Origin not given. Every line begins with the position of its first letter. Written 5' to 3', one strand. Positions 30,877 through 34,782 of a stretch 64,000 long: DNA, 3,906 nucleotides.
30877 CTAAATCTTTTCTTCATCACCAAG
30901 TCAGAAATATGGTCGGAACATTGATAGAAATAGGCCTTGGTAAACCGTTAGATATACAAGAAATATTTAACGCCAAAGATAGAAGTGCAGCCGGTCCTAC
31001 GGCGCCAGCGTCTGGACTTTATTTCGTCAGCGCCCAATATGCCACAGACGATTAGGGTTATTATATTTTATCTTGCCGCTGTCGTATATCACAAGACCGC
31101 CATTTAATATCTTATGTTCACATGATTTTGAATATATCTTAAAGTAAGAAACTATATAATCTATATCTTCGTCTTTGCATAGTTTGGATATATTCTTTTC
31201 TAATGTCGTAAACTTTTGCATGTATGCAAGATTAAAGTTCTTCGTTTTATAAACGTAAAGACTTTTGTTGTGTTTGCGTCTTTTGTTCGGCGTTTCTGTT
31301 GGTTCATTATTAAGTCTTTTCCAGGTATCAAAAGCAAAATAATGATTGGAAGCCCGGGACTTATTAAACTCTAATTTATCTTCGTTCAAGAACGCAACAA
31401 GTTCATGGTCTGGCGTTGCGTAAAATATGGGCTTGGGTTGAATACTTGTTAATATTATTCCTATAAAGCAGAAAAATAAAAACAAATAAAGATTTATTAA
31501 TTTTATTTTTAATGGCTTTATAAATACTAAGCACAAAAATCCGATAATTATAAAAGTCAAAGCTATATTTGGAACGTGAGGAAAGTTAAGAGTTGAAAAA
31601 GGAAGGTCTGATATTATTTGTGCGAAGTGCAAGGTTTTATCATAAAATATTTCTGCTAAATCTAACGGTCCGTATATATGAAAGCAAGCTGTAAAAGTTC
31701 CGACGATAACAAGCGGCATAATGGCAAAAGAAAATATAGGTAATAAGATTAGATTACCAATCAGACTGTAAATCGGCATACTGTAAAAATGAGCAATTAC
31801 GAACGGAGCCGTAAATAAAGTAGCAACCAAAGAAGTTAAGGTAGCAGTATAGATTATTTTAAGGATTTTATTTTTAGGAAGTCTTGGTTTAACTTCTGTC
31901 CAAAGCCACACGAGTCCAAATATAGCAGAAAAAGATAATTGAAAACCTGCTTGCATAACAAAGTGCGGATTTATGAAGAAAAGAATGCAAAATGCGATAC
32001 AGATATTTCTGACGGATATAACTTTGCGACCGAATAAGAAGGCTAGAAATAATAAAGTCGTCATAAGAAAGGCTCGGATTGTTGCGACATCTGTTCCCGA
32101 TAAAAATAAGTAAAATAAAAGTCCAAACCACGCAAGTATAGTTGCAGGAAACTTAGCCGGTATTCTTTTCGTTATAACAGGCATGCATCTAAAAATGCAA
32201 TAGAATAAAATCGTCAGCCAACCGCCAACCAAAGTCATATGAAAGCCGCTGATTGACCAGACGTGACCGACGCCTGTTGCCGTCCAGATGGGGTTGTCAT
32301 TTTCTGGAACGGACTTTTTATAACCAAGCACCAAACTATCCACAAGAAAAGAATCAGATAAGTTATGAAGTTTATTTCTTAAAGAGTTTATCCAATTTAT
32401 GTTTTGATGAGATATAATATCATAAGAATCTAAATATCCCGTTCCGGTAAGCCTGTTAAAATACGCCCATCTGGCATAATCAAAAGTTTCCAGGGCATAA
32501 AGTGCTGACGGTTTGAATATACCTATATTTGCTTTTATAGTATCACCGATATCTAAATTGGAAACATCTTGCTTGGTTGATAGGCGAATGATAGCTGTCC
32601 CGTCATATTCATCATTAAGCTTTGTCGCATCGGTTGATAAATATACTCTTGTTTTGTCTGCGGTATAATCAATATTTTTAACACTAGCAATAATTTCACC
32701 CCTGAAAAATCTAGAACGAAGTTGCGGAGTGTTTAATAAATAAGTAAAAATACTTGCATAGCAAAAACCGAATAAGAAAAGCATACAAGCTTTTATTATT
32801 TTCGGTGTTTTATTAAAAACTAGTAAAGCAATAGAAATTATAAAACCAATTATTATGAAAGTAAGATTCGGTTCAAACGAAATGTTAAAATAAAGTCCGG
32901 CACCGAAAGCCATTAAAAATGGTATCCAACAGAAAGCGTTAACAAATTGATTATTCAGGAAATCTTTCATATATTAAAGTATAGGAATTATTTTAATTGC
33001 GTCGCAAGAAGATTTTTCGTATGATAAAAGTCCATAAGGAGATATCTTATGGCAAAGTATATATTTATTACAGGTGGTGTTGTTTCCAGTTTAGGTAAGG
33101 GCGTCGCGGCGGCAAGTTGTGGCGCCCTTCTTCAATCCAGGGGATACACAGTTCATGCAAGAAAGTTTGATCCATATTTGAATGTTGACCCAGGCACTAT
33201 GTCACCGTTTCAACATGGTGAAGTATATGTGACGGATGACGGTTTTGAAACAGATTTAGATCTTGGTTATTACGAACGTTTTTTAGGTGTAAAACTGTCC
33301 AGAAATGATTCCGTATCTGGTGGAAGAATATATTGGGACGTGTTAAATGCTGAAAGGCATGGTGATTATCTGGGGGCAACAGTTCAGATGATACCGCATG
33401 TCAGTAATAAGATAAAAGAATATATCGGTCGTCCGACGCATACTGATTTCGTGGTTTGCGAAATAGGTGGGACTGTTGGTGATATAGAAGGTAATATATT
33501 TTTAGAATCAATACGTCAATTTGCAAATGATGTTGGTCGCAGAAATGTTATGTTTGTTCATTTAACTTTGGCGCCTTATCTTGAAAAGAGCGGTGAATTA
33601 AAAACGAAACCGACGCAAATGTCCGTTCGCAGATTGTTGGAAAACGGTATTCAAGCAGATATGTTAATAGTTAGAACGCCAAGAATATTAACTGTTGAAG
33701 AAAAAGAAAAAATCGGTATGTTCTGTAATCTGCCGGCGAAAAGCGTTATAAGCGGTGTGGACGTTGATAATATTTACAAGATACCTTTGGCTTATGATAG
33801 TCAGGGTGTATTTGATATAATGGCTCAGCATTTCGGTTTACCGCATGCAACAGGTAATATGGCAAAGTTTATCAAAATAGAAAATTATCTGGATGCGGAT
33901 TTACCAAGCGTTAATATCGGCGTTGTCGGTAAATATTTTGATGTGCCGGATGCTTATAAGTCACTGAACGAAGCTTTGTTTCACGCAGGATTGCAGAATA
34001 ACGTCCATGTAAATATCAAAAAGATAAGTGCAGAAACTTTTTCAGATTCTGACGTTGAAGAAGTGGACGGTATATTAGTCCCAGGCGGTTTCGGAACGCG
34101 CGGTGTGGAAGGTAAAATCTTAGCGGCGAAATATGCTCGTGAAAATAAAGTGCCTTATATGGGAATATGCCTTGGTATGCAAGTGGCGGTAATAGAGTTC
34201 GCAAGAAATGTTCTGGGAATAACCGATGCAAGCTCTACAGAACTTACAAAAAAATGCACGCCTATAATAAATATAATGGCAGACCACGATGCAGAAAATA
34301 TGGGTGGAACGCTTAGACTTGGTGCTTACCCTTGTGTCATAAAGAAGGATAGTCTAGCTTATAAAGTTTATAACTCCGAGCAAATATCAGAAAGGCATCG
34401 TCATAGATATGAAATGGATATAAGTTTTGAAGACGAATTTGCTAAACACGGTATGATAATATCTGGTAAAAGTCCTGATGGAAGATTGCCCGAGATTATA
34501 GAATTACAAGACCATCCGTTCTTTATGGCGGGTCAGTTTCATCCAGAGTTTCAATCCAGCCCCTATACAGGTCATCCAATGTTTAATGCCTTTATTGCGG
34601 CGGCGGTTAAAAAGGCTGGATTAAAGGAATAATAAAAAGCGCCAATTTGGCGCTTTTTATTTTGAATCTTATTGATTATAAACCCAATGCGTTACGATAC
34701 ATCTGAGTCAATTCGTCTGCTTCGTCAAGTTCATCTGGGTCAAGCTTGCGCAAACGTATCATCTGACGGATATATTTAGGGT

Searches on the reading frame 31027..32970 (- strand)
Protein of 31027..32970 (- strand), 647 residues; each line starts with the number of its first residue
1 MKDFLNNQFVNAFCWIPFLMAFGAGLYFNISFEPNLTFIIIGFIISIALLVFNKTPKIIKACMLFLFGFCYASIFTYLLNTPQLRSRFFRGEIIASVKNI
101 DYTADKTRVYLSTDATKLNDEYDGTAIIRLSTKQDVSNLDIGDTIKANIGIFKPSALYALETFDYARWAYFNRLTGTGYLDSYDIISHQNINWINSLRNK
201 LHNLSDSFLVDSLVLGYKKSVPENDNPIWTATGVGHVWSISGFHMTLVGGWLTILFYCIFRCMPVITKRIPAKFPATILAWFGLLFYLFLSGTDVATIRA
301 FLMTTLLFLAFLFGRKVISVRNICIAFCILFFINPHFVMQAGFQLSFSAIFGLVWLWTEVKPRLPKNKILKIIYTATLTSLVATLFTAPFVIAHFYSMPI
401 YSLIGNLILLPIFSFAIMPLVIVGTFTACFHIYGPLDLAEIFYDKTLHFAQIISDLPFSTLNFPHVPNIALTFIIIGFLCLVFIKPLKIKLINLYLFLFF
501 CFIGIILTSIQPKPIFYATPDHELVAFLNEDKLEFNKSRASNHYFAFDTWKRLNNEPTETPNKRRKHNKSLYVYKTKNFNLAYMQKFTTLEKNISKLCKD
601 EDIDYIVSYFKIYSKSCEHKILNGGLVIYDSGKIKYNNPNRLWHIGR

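Call 22: search_protein_families(library=pfam, proteins=[window:31027-32970:-], max_evalue=0.00001)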
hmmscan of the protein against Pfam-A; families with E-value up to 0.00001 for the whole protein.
window:31027-32970:- (647 aa): 2 families
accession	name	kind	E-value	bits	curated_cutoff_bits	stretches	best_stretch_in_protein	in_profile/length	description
PF03772.21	Competence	-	4e-51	174.4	23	1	213-484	1-266/270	Competence protein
PF13567.11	DUF4131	-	6.2e-09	36.2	31.6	1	34-183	5-162/165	Domain of unknown function (DUF4131)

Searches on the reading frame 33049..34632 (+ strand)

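Call 22: search_protein_families(library=pfam, proteins=[window:33049-34632:+], max_evalue=0.00001)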
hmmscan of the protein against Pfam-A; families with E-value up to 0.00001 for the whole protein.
window:33049-34632:+ (527 aa): 3 families
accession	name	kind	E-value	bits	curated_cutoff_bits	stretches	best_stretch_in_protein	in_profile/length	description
PF06418.20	CTP_synth_N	-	9.3e-112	373.1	26.1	1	3-264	1-265/265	CTP synthase N-terminus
PF00117.34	GATase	-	2.8e-41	141.7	22.8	1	299-517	2-189/190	Glutamine amidotransferase class-I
PF07722.19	Peptidase_C26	-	5.9e-06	26.6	20.5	0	361-500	99-219/219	Peptidase C26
